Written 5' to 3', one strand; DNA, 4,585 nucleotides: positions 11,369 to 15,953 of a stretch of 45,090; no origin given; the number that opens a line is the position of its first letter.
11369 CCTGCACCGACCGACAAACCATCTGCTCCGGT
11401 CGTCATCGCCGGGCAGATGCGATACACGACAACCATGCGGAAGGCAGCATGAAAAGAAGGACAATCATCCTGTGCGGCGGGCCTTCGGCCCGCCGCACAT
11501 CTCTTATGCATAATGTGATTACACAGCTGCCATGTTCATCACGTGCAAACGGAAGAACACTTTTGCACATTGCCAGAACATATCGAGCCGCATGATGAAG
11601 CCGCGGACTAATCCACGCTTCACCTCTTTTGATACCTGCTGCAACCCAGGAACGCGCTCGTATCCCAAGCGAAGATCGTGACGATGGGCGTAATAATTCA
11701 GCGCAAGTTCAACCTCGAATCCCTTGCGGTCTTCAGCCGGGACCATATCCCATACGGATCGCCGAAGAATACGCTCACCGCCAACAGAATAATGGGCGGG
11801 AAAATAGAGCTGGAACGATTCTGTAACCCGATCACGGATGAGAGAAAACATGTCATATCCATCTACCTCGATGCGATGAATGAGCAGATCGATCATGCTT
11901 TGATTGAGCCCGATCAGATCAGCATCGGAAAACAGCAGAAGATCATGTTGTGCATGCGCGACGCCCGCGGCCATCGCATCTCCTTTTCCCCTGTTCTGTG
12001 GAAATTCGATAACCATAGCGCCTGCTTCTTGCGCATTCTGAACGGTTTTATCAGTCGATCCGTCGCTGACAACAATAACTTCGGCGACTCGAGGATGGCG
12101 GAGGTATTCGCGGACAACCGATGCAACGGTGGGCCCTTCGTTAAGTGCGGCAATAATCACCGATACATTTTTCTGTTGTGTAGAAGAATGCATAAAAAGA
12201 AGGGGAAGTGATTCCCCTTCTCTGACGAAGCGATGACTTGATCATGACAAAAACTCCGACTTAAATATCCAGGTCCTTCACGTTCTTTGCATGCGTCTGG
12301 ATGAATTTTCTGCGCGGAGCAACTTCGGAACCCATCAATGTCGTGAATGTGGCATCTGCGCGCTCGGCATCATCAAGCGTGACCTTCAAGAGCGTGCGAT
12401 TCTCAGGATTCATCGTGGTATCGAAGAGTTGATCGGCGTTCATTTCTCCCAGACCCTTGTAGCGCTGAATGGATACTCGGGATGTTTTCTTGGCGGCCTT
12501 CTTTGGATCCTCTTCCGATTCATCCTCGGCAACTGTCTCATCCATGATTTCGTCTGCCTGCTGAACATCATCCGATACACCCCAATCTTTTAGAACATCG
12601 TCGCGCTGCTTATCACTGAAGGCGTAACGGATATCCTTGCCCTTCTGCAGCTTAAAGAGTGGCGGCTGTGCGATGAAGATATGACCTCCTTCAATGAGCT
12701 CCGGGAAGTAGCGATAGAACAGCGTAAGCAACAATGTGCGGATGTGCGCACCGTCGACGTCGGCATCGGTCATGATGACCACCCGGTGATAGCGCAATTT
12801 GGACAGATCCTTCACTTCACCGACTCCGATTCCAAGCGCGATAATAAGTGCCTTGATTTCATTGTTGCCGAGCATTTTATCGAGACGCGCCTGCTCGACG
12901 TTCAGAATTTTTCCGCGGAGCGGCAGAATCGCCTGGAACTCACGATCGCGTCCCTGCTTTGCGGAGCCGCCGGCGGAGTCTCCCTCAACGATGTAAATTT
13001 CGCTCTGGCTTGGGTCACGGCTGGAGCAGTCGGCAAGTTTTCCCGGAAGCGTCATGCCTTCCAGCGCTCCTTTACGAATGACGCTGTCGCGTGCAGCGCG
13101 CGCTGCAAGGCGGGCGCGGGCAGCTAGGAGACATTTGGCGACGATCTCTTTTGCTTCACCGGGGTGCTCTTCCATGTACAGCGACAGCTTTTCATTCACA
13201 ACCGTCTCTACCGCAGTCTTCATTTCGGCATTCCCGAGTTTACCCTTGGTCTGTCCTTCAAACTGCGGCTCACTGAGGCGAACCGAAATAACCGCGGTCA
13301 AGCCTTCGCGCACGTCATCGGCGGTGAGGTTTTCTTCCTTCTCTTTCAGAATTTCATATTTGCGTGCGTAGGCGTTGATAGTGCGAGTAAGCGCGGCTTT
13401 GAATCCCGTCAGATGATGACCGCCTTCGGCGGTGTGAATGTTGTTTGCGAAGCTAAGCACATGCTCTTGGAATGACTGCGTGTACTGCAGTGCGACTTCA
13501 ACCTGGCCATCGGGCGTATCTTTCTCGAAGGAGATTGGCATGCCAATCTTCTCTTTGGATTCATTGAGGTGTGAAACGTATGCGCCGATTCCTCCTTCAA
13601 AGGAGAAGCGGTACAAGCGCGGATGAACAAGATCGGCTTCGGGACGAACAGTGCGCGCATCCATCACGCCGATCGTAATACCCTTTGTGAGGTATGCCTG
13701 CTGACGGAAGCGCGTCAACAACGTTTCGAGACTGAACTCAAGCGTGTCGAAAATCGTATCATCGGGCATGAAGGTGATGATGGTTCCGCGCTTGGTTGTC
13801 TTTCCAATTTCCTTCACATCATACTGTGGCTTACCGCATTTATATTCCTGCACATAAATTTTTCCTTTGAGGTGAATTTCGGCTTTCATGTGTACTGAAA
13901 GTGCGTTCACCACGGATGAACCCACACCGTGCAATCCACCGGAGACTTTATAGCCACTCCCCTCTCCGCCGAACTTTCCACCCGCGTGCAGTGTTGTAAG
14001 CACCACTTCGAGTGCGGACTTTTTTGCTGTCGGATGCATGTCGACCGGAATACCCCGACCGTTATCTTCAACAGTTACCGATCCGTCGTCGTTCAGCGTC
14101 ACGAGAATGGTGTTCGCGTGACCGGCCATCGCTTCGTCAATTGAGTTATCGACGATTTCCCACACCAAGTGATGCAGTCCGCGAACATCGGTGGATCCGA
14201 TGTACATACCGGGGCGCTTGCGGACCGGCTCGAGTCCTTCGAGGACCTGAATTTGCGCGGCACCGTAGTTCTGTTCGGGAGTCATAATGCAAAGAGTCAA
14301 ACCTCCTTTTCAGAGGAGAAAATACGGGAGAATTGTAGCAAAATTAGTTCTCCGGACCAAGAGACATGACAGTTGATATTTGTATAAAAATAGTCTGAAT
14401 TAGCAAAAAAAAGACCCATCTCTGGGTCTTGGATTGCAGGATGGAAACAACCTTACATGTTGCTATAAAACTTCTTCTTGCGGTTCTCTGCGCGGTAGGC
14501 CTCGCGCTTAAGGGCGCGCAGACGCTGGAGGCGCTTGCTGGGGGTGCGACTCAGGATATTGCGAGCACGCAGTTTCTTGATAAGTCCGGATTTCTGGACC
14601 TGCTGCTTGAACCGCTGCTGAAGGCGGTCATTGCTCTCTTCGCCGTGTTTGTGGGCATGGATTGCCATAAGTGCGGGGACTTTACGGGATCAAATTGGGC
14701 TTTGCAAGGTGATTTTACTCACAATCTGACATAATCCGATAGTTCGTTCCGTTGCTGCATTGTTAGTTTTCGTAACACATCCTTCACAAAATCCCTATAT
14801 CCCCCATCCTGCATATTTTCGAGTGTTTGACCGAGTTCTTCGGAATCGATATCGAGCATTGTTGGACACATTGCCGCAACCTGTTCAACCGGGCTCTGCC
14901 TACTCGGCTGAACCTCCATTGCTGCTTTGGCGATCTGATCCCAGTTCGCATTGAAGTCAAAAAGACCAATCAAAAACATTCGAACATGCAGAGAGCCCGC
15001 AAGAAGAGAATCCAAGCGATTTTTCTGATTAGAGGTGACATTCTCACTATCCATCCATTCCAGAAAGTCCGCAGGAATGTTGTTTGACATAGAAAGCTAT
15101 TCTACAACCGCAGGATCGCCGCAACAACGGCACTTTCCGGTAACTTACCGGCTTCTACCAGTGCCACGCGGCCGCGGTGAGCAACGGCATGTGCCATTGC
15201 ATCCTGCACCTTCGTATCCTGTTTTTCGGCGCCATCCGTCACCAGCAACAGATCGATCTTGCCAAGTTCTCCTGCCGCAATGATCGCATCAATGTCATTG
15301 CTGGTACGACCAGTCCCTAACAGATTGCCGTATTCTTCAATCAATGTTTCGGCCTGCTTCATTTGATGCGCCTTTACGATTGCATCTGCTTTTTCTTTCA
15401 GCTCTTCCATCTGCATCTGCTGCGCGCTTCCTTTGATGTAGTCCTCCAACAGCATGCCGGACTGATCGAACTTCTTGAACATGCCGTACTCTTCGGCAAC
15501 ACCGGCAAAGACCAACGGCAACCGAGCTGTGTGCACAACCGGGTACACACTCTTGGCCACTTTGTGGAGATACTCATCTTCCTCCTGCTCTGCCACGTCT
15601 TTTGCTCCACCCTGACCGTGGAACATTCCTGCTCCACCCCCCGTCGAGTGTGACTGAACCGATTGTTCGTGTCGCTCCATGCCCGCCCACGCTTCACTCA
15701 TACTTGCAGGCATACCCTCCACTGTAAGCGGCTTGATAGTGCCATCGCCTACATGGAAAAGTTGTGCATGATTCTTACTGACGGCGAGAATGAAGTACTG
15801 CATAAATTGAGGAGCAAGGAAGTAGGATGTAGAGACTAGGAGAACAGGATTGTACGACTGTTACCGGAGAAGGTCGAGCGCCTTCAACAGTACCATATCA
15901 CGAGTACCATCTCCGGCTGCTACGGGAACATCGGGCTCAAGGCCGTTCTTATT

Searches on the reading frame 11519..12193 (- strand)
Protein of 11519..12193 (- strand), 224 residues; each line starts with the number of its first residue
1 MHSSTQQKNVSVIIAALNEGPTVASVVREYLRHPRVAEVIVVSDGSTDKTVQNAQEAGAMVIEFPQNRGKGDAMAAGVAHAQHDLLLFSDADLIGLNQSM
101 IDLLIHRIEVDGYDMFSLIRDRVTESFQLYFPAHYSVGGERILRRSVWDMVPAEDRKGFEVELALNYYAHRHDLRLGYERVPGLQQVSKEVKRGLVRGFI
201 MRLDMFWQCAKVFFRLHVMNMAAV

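Call 62: search_protein_families(library=pfam, proteins=[window:11519-12193:-], max_evalue=0.00001)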
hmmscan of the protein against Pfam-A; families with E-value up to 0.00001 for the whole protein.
window:11519-12193:- (224 aa): 3 families
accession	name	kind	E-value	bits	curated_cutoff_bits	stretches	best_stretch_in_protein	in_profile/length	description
PF00535.33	Glycos_transf_2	-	3e-22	79.8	23.3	1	11-134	1-129/168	Glycosyl transferase family 2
PF13641.12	Glyco_tranf_2_3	-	6.3e-10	39.9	27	1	9-115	2-118/230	Glycosyltransferase like family 2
PF12804.13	NTP_transf_3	-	3.3e-07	31.1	27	1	17-120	21-123/160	MobA-like NTP transferase domain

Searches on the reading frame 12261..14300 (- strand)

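Call 7: search_protein_families(library=pfam, proteins=[window:12261-14300:-])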
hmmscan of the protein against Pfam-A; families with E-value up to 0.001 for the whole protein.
window:12261-14300:- (679 aa): 4 families
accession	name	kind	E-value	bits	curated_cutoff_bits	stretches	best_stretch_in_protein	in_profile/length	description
PF00204.31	DNA_gyraseB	-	1.8e-58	197.3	27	1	237-405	1-172/173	DNA gyrase B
PF00986.26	DNA_gyraseB_C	-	2.4e-29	101.7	29.8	1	608-668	3-63/63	DNA gyrase B subunit, carboxyl terminus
PF01751.28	Toprim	-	6.2e-20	71.6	23.1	1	434-545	1-95/96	Toprim domain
PF02518.31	HATPase_c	-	4.2e-18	66.2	26.4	1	38-180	2-108/111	Histidine kinase-, DNA gyrase B-, and HSP90-like ATPase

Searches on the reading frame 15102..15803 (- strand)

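Call 7: search_protein_families(library=pfam, proteins=[window:15102-15803:-])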
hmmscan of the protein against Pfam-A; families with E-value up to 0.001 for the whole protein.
window:15102-15803:- (233 aa): 5 families
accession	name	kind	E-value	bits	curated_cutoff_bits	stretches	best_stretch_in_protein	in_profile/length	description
PF18849.6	baeRF_family7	-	4.8e-29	101.8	27.2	1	3-144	1-143/144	Bacterial archaeo-eukaryotic release factor family 7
PF18845.6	baeRF_family3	-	1.3e-28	100.9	31.5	1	2-178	1-164/168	Bacterial archaeo-eukaryotic release factor family 3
PF18848.6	baeRF_family6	-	2.7e-24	86.6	27.5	1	2-144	2-148/149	Bacterial archaeo-eukaryotic release factor family 6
PF18851.6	baeRF_family8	-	4.3e-14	53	27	1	2-150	3-140/141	Bacterial archaeo-eukaryotic release factor family 8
PF18855.6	baeRF_family11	-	6e-13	49.8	27.2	1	4-146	5-136/139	Bacterial archaeo-eukaryotic release factor family 11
